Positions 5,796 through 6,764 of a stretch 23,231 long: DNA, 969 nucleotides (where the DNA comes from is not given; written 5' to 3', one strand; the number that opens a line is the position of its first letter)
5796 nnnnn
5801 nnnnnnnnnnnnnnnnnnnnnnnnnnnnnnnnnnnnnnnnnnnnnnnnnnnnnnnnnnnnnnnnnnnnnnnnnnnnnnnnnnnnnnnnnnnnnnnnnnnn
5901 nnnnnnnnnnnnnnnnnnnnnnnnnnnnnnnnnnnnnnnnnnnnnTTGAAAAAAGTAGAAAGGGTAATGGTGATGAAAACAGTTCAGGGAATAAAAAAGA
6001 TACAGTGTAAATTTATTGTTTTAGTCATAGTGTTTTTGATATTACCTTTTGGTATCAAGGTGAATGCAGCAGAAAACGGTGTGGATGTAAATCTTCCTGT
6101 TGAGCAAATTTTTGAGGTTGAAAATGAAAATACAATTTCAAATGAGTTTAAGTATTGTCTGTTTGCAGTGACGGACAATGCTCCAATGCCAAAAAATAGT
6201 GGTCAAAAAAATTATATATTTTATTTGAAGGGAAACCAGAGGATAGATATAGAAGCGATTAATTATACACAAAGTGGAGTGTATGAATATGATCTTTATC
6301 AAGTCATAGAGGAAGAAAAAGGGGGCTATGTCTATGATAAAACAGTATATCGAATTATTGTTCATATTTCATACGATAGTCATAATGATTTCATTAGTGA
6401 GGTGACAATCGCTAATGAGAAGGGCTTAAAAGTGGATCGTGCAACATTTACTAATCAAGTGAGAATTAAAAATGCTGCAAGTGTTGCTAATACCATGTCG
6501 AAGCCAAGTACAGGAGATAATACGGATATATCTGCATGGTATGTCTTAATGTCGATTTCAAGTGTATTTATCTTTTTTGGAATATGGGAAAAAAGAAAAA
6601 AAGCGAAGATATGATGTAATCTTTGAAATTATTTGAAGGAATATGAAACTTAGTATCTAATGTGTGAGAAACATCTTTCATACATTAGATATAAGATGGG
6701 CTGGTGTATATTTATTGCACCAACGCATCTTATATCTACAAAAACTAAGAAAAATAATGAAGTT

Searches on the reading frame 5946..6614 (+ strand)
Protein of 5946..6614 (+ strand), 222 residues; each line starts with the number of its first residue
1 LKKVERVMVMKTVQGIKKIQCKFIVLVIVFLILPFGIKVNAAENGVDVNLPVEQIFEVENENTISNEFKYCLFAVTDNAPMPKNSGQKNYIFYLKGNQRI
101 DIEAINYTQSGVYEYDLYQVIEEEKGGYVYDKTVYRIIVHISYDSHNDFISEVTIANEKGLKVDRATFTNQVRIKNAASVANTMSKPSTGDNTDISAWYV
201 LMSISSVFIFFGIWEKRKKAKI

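Call 6: search_protein_families(library=pfam, proteins=[window:5946-6614:+], max_evalue=0.01)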
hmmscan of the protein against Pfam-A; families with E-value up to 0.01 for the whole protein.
window:5946-6614:+ (222 aa): 1 family
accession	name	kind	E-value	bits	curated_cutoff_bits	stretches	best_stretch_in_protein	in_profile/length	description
PF12892.13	FctA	-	4.7e-07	31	22.1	1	61-172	10-119/120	Spy0128-like isopeptide containing domain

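Call 7: search_protein_families(library=ncbifam, proteins=[window:5946-6614:+], max_evalue=0.01)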
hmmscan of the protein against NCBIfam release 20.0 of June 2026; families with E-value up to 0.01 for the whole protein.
window:5946-6614:+ (222 aa): 3 families
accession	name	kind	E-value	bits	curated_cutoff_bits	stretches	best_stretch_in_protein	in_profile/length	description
TIGR03786.1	strep_pil_rpt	domain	1.2e-07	31.8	31.85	1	104-172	3-69/70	streptococcal pilin isopeptide linkage domain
TIGR03656.1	IsdC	equivalog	0.00068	19.5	155.85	0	151-210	153-210/219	heme uptake protein IsdC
NF053819.1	EF0750_LPXTG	subfamily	0.0029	18.1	47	0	17-57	2-41/105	EF2685/EF0750 family sortase-dependent surface protein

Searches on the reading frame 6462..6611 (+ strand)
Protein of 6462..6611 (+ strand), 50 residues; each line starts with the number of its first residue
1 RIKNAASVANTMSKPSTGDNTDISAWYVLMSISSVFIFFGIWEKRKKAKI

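Call 17: search_protein_families(library=ncbifam, proteins=[window:6462-6611:+], max_evalue=10)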
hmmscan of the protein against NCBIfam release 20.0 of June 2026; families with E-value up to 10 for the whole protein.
seq(50 aa): 1 family
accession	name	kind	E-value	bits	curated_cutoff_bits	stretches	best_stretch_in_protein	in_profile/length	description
NF033073.1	LPXTG_double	subfamily_domain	0.032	14.2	48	1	15-47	34-65/66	doubled motif LPXTG anchor domain-containing protein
